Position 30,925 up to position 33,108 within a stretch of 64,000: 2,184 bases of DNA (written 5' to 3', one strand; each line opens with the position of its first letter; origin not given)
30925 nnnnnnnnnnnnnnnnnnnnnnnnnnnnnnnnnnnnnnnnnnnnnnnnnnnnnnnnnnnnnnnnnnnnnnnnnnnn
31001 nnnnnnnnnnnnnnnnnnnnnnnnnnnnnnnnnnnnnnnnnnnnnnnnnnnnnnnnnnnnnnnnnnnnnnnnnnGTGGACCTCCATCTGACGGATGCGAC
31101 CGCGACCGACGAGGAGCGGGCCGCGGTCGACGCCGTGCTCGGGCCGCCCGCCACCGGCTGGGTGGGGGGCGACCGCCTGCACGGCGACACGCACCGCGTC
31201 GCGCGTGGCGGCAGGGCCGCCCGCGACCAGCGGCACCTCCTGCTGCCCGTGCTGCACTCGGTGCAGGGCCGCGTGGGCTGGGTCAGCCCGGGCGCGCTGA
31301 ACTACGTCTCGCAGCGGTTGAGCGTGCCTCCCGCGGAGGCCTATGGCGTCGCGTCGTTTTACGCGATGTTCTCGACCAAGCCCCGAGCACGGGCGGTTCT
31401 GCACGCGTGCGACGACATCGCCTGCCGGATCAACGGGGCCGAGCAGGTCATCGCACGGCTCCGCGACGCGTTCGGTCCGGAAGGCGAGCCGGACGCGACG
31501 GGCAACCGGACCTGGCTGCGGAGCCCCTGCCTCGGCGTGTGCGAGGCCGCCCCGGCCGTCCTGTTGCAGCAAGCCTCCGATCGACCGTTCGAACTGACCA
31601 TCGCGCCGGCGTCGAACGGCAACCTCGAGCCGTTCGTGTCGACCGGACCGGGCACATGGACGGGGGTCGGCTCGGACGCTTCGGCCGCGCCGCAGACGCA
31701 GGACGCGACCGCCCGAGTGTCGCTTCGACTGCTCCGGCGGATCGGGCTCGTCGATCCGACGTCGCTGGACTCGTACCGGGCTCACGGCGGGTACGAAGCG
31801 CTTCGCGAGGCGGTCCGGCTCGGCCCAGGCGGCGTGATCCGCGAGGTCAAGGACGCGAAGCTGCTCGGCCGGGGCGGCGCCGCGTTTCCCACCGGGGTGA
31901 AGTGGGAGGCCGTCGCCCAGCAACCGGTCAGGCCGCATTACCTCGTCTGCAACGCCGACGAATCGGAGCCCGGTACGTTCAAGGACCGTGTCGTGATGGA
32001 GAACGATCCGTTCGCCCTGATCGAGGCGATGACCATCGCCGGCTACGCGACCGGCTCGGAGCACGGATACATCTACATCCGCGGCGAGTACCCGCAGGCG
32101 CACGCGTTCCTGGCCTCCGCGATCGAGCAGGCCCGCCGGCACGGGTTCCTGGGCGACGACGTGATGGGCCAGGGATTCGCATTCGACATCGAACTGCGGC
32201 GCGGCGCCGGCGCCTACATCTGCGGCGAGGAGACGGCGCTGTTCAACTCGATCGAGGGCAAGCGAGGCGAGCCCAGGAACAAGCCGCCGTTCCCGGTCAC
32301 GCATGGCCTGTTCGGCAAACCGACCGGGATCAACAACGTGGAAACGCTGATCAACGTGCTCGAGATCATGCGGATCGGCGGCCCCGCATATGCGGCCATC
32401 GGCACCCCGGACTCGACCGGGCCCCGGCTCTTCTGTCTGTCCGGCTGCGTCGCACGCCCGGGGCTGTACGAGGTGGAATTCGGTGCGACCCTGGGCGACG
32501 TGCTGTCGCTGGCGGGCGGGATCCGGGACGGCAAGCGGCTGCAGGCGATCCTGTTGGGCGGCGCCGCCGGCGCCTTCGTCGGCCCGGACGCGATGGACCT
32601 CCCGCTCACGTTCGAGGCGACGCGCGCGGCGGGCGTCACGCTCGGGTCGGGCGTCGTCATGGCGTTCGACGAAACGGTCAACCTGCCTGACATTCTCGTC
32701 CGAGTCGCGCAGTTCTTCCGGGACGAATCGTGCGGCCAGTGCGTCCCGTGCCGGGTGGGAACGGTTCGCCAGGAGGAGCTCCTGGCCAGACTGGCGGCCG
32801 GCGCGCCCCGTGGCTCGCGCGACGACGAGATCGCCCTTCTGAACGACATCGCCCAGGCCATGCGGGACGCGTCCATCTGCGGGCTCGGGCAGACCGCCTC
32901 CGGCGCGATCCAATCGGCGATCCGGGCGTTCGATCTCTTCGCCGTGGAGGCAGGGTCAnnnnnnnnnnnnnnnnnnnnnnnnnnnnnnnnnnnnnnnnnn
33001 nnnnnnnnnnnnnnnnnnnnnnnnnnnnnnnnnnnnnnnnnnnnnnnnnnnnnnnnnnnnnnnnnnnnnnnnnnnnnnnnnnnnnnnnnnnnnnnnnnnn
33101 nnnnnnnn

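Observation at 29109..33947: Formate dehydrogenase alpha subunit split and permuted in gene order around an fdsG-fdsB fusion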

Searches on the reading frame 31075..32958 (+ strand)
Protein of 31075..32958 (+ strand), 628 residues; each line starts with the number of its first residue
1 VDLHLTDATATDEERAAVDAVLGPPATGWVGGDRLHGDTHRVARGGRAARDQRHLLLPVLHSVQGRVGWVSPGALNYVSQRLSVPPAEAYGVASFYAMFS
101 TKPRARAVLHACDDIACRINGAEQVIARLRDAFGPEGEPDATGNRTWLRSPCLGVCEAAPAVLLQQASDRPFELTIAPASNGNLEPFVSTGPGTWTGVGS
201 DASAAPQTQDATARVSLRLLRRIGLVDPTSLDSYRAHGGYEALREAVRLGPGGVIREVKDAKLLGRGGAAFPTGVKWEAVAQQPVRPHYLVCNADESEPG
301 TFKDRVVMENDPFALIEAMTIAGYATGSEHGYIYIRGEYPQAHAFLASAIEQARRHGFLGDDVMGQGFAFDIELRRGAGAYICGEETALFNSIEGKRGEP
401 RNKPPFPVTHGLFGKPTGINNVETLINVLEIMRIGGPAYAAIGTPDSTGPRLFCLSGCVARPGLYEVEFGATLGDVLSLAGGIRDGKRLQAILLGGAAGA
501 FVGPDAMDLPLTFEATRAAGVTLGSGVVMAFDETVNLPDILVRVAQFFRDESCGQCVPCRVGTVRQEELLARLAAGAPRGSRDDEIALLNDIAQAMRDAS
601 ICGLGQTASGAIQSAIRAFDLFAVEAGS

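Call 9: search_protein_families(library=pfam, proteins=[window:31075-32958:+])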
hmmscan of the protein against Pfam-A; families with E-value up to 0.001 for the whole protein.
window:31075-32958:+ (628 aa): 5 families
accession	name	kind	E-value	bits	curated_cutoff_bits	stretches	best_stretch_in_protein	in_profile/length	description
PF01512.22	Complex1_51K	-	1.1e-47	162.1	31.2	1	258-429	1-149/150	Nuo51 FMN-binding domain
PF01257.25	2Fe-2S_thioredx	-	3.2e-30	105.3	24.8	1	51-166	10-126/145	Thioredoxin-like [2Fe-2S] ferredoxin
PF10589.14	NADH_4Fe-4S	-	1.3e-22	79.9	23.5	1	540-619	2-78/85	NADH-ubiquinone oxidoreductase-F iron-sulfur binding region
PF10531.15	SLBB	-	1.1e-07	32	27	1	453-492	2-41/55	SLBB domain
PF22461.2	SLBB_2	-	1.2e-05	25.7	27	1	452-497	2-49/79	SLBB domain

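Call 23: search_protein_families(library=ncbifam, proteins=[window:31075-32958:+])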
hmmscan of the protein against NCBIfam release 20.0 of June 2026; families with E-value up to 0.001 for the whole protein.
window:31075-32958:+ (628 aa): 15 families
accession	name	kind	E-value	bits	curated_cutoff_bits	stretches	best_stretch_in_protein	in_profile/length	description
TIGR01959.1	nuoF_fam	equivalog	8.2e-140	465.8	558.65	1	222-619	5-402/410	NADH-quinone oxidoreductase subunit NuoF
NF010120.0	PRK13596.1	equivalog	8.7e-112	373.8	389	1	227-619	16-409/433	NADH-quinone oxidoreductase subunit NuoF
NF008436.0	PRK11278.1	equivalog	2.8e-105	352.8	749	1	227-619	23-418/448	NADH-quinone oxidoreductase subunit NuoF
NF005722.0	PRK07539.1-2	equivalog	9.4e-25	87.5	141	1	47-167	18-139/157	NADH-quinone oxidoreductase subunit NuoE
TIGR01958.1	nuoE_fam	subfamily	1e-23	84.1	142.4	1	51-166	13-129/148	NADH-quinone oxidoreductase subunit NuoE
NF005747.0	PRK07571.1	equivalog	8.1e-21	74.4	224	1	50-164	33-148/173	bidirectional hydrogenase complex protein HoxE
NF004638.0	PRK05988.1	equivalog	1.5e-20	73.6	198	1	48-166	20-139/159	formate dehydrogenase subunit gamma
NF005725.0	PRK07539.1-5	equivalog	4.3e-18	65.6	220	1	52-164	37-151/174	NADH-quinone oxidoreductase subunit NuoE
NF005724.0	PRK07539.1-4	equivalog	2.2e-16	60.4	280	1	54-166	40-154/240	NADH-quinone oxidoreductase subunit NuoE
NF005721.0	PRK07539.1-1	equivalog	2.5e-16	59.8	308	1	51-163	43-156/292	NADH-quinone oxidoreductase subunit NuoE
NF005723.0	PRK07539.1-3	equivalog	1.5e-15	57.4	226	1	53-165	23-136/158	NADH-quinone oxidoreductase subunit NuoE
NF009040.0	PRK12373.1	equivalog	1.7e-13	51.1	514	1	54-165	37-150/400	NADH-quinone oxidoreductase subunit E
TIGR01945.1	rnfC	subfamily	3.1e-10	39.2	245.95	1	245-353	115-221/435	RnfABCDGE type electron transport complex subunit C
TIGR04481.1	PR_assoc_PrdC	equivalog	1.4e-09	37.3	490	1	255-439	77-233/425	proline reductase-associated electron transfer protein PrdC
NF003454.1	PRK05035.1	equivalog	4.7e-09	35.3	345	1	248-353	120-222/556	electron transport complex subunit RsxC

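Call 42: search_solved_structures(query=window:31075-32958:+, max_evalue=1e-30)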
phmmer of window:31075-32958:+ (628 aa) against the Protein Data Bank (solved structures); distinct sequences matched with E-value up to 1e-30: 61 (the best 60 are shown).
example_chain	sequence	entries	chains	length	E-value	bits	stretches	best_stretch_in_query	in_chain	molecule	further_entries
9bov_B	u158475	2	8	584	8.3e-117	394.7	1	219-619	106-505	NADH dehydrogenase (Quinone)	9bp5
7t2r_B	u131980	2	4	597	1.3e-113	384.1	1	107-619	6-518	NiFe hydrogenase subunit B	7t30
8oh5_B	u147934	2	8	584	3.9e-113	382.6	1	217-619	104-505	NAD-reducing hydrogenase subunit HoxF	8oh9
9n5u_B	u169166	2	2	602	1.7e-110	373.9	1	219-619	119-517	NfnB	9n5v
6vw7_B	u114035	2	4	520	4.4e-110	372.5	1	220-619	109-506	NAD-dependent formate dehydrogenase beta subunit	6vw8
7q4v_B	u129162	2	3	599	5.7e-109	368.8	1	220-619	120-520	Iron hydrogenase HydB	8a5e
8a6t_B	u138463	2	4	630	3.1e-108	366.4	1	216-619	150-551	Electron bifurcating hydrogenase subunit HydB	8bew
9fe7_B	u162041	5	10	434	5.4e-108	365.6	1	219-619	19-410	NADH-quinone oxidoreductase subunit F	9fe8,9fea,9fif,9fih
6q9c_B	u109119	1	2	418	6.7e-108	365.3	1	219-619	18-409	NADH-quinone oxidoreductase subunit F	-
7q5y_C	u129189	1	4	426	7e-108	365.2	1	219-619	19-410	NADH-quinone oxidoreductase subunit F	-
6hl2_B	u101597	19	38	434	7.5e-108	365.1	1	219-619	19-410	NADH-quinone oxidoreductase subunit F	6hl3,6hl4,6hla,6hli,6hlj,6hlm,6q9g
9fii_B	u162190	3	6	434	2.7e-107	363.3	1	219-619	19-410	NADH-quinone oxidoreductase subunit F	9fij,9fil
6q9k_B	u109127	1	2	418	3.3e-107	363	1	219-619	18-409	NADH-quinone oxidoreductase subunit F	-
6r7p_B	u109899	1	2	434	3.7e-107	362.8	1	219-619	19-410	NADH-quinone oxidoreductase subunit F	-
9fdj_B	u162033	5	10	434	7.1e-107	361.9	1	219-619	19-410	NADH-quinone oxidoreductase subunit F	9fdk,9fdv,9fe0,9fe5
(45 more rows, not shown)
